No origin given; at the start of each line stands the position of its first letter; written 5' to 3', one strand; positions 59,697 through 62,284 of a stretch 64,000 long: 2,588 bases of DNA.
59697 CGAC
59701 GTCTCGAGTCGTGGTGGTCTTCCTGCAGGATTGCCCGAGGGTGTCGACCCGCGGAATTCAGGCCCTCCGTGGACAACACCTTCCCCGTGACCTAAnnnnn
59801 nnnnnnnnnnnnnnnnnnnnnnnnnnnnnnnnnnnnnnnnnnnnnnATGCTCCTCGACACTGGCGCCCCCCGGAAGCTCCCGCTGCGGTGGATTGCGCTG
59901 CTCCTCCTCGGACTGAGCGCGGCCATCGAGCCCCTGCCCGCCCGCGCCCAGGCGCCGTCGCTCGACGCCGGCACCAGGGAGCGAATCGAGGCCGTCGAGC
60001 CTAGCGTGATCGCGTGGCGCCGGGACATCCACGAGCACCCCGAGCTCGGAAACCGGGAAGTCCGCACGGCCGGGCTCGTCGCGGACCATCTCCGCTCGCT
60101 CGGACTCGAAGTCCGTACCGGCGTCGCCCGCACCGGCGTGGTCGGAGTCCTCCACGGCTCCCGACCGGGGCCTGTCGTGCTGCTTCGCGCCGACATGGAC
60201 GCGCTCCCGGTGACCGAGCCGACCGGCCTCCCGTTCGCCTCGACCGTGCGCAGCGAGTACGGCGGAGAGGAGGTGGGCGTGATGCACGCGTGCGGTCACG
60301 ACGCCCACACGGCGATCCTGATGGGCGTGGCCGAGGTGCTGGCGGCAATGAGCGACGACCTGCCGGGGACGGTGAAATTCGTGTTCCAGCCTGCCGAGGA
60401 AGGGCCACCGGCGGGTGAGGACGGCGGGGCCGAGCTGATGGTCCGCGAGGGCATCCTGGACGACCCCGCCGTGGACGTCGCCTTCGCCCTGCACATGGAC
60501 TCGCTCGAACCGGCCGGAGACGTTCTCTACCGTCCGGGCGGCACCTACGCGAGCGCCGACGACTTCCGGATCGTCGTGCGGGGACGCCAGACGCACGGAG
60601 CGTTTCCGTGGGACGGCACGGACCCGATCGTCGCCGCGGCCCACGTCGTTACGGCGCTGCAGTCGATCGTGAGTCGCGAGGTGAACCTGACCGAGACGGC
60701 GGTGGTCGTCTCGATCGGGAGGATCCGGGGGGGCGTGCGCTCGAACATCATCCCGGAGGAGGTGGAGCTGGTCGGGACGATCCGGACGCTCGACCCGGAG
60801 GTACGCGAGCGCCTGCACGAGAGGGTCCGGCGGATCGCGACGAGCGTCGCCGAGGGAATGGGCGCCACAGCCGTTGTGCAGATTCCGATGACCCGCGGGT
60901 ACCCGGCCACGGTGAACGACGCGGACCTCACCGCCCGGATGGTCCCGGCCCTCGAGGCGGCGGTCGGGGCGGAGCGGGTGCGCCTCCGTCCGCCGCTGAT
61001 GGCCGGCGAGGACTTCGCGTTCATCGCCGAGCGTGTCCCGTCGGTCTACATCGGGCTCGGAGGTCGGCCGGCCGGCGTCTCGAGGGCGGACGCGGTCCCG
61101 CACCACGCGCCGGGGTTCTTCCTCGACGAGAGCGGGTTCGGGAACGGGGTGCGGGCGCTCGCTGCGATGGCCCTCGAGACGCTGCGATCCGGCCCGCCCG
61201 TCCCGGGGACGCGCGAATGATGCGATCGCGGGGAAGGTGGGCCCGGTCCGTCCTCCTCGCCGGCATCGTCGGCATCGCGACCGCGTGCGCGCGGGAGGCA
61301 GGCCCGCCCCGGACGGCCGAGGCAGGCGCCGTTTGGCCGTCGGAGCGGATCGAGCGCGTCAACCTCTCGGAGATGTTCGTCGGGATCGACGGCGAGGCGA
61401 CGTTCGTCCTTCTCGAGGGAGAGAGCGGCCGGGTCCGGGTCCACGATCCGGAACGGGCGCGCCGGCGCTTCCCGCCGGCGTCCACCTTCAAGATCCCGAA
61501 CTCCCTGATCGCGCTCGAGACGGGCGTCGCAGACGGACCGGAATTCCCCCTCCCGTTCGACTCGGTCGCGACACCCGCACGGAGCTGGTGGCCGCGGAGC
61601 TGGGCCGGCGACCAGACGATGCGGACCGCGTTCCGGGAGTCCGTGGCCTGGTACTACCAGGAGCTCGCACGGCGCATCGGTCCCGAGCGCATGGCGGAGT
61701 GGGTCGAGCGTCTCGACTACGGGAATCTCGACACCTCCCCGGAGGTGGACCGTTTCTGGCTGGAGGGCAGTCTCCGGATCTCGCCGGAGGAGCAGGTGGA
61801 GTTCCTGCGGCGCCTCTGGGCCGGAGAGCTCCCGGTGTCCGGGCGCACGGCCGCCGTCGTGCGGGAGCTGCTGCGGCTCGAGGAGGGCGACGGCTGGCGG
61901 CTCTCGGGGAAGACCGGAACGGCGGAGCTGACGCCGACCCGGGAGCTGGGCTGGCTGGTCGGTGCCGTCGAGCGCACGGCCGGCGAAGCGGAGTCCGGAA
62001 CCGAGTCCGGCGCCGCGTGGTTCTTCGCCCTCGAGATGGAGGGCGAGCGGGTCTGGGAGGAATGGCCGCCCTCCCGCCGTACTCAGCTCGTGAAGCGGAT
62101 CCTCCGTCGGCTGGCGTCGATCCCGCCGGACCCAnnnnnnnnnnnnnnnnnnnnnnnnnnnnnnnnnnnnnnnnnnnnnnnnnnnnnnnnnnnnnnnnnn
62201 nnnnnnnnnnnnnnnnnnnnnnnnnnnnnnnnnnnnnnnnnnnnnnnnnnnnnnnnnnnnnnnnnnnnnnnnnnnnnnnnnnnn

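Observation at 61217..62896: Secreted OXA-like beta-lactamase domain fused to a DEDDh-like exonuclease domain with a Gly in place of the last catalytic Asp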

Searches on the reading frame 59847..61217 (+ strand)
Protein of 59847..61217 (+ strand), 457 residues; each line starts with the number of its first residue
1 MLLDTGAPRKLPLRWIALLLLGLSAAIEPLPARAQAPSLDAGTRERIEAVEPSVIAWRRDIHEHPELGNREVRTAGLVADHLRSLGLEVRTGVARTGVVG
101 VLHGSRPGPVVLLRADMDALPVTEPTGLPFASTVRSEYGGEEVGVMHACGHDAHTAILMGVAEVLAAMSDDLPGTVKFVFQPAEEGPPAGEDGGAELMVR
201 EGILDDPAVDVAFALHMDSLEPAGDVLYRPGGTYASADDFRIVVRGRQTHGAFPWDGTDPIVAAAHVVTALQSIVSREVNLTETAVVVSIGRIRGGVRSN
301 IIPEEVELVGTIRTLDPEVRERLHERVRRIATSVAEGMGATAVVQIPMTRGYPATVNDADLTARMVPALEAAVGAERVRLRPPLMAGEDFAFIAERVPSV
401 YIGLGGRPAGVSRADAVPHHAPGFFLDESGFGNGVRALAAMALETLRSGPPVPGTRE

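Call 4: search_protein_families(library=pfam, proteins=[window:59847-61217:+], max_evalue=1)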
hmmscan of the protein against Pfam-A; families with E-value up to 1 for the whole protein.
window:59847-61217:+ (457 aa): 4 families
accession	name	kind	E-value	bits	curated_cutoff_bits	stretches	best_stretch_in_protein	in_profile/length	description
PF01546.33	Peptidase_M20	-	4.6e-41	141.4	24.6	1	112-443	1-205/206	Peptidase family M20/M25/M40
PF07687.19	M20_dimer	-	5.8e-14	52.4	21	1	239-335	8-103/107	Peptidase dimerisation domain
PF19908.4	DUF6381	-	0.026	14.7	26.6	1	313-332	27-46/62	Family of unknown function (DUF6381)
PF04389.22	Peptidase_M28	-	0.16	12.1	21.3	1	155-226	37-101/193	Peptidase family M28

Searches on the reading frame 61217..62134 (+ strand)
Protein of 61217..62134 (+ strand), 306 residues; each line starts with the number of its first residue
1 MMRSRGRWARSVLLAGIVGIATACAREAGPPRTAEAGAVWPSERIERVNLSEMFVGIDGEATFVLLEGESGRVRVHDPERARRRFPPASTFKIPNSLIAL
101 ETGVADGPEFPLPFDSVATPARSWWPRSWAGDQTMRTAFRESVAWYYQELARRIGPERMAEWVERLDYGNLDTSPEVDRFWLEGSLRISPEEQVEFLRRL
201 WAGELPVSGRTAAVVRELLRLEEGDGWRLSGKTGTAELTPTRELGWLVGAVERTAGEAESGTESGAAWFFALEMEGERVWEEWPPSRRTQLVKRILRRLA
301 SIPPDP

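Call 43: search_solved_structures(query=window:61217-62134:+, max_evalue=1e-10, show_alignments=2)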
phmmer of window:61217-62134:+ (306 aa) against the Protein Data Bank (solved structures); distinct sequences matched with E-value up to 1e-10: 136 (the best 60 are shown).
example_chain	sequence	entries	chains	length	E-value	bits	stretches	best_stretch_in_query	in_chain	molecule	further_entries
6nhs_A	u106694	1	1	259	2.2e-42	148.7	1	47-254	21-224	Beta-lactamase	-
6w5g_A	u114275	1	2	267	8.1e-42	146.8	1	28-251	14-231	BAT-2 beta-lactamase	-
6w5o_A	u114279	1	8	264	1.6e-40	142.5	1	28-251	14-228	BAT-2 Beta-lactamase delta mutant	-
5e2f_A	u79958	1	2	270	9.4e-40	140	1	43-256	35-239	Beta-lactamase YbxI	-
6w5e_A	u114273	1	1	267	1e-39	139.8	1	43-256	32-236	BSU-2 beta-lactamase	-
6w5f_A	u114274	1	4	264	2.2e-38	135.5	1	43-256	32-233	BSU-2delta mutant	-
7k3m_A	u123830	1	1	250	3.3e-38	134.9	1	53-254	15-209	Beta-lactamase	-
8ep6_A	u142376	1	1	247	3.4e-38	134.9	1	54-254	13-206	Beta-lactamase Class D Cpin_0907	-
5ctn_A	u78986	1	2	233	3.1e-37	131.7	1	59-252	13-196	Beta-lactamase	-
5ctm_A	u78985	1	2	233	3.1e-37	131.7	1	59-252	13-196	Beta-lactamase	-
1nrf_A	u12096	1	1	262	5.1e-35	124.4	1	40-254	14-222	REGULATORY PROTEIN BLAR1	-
6xj3_A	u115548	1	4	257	8.8e-35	123.7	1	45-306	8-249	Beta-lactamase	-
1k38_A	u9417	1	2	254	9.6e-35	123.5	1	45-306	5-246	Beta-lactamase OXA-2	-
6hoo_A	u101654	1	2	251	1.6e-34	122.8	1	75-253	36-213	Beta-lactamase,OXA-48loop18,Beta-lactamase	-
6goa_A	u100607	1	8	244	1.6e-34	122.8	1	75-253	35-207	Beta-lactamase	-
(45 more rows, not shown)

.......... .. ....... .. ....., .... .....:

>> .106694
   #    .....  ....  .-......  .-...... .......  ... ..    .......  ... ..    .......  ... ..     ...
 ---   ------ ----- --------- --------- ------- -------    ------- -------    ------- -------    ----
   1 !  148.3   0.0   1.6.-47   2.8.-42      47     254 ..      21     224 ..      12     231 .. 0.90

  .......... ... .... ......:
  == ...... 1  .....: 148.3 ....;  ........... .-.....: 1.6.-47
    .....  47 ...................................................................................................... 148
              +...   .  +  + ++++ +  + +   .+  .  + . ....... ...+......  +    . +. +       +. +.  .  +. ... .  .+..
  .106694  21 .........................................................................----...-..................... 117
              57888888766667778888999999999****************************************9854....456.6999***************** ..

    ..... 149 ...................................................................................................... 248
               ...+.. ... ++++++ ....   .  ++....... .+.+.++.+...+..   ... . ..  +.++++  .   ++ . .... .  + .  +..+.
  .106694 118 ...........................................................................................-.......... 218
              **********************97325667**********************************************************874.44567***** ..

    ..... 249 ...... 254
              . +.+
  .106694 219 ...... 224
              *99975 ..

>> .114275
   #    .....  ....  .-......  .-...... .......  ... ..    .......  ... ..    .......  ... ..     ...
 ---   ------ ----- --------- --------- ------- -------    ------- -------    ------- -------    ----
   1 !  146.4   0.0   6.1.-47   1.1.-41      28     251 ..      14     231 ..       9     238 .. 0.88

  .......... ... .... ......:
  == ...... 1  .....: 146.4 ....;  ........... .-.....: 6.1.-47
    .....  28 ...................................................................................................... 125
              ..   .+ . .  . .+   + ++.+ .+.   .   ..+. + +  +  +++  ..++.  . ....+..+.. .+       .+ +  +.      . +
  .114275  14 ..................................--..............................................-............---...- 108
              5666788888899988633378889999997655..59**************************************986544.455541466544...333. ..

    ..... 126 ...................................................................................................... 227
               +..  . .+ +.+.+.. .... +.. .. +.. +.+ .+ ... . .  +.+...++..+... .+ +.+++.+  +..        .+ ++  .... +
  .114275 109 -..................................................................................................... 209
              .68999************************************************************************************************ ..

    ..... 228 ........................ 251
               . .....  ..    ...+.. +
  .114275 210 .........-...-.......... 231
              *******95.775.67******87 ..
